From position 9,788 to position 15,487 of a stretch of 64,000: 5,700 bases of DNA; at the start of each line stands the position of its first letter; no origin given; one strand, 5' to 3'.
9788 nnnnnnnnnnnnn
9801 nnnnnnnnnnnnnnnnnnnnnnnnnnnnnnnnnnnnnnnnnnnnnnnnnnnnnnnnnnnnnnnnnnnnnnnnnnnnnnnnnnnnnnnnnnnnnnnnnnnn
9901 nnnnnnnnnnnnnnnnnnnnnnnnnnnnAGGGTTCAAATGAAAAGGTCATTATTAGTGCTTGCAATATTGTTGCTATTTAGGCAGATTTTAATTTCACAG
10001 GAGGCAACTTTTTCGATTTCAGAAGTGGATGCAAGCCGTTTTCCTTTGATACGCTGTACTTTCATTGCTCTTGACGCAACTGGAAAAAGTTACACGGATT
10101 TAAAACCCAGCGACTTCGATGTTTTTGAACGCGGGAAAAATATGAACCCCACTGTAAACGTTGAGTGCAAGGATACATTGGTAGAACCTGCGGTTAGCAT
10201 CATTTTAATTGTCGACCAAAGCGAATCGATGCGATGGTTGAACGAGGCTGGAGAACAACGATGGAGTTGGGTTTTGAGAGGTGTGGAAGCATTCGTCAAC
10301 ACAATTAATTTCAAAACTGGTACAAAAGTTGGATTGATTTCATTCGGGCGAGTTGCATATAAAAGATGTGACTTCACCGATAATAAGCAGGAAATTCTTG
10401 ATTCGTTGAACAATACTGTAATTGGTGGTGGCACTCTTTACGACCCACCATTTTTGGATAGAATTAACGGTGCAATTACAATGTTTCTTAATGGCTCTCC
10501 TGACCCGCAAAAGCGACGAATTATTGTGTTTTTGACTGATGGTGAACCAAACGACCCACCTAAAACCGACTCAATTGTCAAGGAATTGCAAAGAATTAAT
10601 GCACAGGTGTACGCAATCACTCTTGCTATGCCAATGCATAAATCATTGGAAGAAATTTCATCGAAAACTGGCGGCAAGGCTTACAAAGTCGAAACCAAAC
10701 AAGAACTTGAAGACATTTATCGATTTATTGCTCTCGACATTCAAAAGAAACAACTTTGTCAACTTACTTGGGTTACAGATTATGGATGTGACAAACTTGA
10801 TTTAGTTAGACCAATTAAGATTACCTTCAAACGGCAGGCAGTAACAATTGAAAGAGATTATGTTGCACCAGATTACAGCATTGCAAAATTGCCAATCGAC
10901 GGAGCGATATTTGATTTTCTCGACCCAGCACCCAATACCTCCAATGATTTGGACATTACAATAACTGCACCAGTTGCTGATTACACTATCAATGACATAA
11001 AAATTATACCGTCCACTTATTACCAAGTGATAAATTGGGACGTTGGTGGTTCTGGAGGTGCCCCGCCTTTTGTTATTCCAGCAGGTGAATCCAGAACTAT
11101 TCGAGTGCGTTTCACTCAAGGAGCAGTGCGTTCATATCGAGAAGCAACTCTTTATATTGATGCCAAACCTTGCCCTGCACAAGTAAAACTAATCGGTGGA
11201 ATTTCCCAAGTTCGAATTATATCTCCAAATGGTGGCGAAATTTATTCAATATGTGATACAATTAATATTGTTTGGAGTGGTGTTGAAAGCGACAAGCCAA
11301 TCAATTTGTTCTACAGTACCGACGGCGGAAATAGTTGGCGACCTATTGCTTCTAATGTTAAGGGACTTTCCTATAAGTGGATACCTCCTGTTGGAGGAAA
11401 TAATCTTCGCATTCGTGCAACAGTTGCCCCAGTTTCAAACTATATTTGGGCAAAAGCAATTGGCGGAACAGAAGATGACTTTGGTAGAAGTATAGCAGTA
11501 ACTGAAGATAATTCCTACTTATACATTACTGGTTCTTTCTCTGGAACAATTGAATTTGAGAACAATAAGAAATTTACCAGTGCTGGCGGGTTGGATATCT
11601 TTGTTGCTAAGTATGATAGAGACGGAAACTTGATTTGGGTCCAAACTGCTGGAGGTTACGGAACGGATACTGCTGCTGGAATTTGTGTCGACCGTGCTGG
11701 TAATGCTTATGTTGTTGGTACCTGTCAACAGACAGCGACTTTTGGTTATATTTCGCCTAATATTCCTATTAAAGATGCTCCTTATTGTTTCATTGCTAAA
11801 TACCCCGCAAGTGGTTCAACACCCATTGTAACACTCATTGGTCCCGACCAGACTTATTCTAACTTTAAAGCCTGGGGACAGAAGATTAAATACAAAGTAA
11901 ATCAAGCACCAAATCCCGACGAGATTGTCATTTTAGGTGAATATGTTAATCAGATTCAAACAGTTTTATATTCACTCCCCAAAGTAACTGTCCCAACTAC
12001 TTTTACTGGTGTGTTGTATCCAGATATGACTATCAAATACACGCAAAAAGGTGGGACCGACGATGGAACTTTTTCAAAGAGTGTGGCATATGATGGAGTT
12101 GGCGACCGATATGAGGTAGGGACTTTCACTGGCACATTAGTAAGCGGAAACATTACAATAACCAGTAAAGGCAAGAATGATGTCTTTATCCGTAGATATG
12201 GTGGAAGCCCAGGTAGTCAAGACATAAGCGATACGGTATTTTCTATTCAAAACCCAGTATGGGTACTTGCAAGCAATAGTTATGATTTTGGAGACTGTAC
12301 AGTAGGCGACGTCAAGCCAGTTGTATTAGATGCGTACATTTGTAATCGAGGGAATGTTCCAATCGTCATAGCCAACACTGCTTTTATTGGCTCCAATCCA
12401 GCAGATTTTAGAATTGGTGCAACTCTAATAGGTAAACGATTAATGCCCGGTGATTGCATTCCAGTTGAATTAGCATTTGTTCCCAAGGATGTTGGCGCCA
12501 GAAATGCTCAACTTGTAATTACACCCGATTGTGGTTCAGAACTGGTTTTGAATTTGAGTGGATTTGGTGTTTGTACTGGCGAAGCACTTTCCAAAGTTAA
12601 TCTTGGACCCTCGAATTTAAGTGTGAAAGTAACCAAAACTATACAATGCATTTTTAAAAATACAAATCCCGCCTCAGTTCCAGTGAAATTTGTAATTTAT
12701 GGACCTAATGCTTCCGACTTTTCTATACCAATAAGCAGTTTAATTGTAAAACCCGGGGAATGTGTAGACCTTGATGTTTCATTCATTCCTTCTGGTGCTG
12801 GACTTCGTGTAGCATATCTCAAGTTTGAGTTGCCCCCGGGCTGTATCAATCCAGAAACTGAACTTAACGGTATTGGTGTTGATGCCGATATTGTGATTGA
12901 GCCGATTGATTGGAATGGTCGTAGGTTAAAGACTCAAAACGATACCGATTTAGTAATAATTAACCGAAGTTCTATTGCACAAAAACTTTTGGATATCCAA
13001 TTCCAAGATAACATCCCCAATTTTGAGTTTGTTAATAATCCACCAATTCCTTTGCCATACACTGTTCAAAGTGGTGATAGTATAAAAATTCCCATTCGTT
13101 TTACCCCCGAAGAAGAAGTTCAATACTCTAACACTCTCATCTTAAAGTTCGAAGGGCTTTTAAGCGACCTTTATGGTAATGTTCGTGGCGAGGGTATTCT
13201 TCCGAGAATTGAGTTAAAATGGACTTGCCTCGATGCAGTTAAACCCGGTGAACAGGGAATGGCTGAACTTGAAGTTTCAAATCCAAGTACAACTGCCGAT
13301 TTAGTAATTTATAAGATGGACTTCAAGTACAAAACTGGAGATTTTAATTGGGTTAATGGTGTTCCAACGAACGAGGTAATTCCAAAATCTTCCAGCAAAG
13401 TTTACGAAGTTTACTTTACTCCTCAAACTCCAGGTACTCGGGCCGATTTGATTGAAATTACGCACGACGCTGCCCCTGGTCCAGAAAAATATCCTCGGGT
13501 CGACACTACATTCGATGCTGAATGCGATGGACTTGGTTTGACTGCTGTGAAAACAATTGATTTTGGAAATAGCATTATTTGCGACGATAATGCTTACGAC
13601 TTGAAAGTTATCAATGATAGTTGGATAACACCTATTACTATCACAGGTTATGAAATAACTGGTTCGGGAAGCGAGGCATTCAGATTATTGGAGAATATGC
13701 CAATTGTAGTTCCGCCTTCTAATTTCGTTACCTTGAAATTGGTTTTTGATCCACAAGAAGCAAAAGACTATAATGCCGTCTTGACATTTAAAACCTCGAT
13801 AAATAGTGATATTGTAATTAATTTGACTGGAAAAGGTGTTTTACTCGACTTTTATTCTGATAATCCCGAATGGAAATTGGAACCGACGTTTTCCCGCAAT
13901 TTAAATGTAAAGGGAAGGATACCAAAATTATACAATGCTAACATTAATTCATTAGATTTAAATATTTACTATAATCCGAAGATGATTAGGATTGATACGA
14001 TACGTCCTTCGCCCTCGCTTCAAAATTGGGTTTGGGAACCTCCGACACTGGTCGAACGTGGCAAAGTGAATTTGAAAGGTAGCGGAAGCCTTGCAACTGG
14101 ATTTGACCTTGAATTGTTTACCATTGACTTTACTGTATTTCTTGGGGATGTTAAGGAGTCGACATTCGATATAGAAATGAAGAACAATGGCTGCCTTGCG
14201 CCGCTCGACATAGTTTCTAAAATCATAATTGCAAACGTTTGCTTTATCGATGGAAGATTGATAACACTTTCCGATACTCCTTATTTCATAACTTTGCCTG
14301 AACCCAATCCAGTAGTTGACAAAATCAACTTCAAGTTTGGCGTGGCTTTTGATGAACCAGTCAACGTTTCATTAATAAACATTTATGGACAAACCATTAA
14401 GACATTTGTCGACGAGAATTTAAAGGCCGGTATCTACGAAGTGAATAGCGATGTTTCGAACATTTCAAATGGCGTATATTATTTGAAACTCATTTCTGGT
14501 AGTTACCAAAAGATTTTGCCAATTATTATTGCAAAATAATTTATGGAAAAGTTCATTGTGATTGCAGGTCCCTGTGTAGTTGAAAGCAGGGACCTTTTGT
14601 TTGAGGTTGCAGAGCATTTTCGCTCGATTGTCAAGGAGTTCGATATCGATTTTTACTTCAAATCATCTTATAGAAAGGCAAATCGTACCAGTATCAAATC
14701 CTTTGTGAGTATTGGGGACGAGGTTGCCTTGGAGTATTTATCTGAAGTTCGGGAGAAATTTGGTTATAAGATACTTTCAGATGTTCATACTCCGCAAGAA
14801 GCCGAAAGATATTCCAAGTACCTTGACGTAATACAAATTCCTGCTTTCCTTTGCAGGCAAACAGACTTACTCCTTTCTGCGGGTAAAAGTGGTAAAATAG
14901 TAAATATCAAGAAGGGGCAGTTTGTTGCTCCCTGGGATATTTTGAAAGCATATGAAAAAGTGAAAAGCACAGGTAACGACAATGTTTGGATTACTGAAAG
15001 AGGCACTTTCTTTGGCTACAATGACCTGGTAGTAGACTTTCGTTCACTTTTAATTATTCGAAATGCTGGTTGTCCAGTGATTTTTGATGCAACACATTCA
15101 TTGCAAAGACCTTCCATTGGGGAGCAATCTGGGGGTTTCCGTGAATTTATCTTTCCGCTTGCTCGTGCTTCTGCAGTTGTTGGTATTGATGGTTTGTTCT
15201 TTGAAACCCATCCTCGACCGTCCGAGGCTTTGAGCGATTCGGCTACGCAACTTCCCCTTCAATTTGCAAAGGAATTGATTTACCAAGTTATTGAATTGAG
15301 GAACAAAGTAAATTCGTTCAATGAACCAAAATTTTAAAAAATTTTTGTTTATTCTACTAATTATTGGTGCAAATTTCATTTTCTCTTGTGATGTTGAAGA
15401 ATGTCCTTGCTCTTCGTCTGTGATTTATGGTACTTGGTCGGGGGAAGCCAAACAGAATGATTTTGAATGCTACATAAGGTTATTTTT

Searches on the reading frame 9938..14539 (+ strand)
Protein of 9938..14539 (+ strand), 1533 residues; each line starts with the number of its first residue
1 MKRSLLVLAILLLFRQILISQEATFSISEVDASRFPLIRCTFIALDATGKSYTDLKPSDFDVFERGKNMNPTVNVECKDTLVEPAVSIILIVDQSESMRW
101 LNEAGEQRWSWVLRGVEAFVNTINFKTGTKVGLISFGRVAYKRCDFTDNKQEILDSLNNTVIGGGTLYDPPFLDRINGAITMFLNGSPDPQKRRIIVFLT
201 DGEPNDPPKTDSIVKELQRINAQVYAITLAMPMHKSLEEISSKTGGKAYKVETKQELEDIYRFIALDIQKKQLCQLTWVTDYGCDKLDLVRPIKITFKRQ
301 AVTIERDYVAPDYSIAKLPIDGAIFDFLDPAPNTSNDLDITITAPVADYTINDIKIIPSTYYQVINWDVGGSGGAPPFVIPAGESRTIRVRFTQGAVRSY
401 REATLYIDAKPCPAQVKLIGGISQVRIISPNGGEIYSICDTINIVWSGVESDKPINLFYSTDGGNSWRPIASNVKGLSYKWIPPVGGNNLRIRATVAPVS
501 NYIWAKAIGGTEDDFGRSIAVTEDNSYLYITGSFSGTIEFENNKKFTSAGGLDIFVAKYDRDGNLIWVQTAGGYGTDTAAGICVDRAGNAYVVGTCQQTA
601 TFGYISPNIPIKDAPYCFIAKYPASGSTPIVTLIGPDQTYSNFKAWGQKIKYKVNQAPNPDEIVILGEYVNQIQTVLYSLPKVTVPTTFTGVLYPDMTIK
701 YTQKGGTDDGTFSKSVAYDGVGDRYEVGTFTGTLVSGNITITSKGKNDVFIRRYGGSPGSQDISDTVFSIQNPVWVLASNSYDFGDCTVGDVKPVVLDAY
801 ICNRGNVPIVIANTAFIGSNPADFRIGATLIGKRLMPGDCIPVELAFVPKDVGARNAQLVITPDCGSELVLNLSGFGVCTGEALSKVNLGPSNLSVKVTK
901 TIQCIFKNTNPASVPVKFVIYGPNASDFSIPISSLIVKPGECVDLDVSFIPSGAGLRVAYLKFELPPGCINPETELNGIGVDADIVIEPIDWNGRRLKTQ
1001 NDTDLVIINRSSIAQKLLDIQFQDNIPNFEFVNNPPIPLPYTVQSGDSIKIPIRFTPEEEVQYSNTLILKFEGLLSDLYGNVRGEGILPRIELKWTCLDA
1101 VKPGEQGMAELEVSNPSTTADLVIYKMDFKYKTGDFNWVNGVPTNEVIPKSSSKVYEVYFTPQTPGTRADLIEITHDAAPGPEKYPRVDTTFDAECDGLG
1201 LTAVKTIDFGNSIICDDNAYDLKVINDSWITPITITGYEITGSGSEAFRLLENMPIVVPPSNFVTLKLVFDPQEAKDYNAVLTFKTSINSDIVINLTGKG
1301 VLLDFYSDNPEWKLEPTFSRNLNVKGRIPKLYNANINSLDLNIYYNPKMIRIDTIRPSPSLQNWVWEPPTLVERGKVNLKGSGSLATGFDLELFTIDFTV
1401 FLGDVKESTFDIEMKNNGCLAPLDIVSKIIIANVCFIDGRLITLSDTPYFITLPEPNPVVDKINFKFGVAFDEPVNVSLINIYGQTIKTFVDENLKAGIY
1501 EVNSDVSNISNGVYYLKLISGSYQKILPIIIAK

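Call 9: search_protein_families(library=pfam, proteins=[window:9938-14539:+], max_evalue=0.1)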
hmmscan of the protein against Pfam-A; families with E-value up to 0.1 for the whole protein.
window:9938-14539:+ (1533 aa): 14 families
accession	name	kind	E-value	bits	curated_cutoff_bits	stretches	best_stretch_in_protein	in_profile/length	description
PF22073.2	Cep192_D4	-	4.1e-19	69.3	35.5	2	1239-1300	41-111/112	Cep192 domain 4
PF00092.34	VWA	-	5.9e-16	59.6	23.8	1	88-261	2-172/174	von Willebrand factor type A domain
PF24507.1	Ig_CFAP65_4th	-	1.7e-14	54.4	27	1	1257-1300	33-76/76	CFAP65, fourth Ig-like domain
PF15780.11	ASH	-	1.3e-13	51.4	27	0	896-955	19-80/98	Abnormal spindle-like microcephaly-assoc'd, ASPM-SPD-2-Hydin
PF22544.2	HYDIN_VesB_CFA65-like_Ig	-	4e-13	49.9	25.5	0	893-955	14-76/100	HYDIN/CFA65/VesB-like, Ig-like domain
PF13519.12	VWA_2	-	4.4e-13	50.2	27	1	88-203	1-107/107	von Willebrand factor type A domain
PF24798.1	Ig-CFAP74_4th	-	1.8e-10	41.3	28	1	1204-1300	3-95/95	CFAP74 forth Ig-like domain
PF22066.2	Cep192_D8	-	2.8e-08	34.3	33.5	0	1261-1300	61-100/101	Cep192 domain 8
PF18962.6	Por_Secre_tail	-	1.5e-07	32.1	27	1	1456-1526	3-70/75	Secretion system C-terminal sorting domain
PF12371.14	TMEM131_like_N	-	1.1e-06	29.2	28.8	0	1207-1286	8-84/84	Transmembrane protein 131-like N-terminal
PF24291.1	Ig_CFAP65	-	2.6e-05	24.5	27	1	1257-1301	72-116/121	Cilia- and flagella-associated protein 65-like, Ig-like domain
PF13149.12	Mfa_like_1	-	0.00054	20.5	27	0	1110-1178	138-206/246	Fimbrillin-like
PF22067.2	Cep192_D3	-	0.00077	20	27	0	893-954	10-73/99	Cep192 domain 3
PF06739.17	SBBP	-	0.0022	18.4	20.5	1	566-595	1-31/38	Beta-propeller repeat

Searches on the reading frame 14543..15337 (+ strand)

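Call 9: search_protein_families(library=pfam, proteins=[window:14543-15337:+], max_evalue=0.1)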
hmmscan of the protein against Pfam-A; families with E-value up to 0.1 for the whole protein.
window:14543-15337:+ (264 aa): 1 family
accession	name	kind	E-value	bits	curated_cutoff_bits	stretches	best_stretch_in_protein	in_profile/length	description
PF00793.26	DAHP_synth_1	-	3e-60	203.8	25.5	1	2-253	16-265/270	DAHP synthetase I family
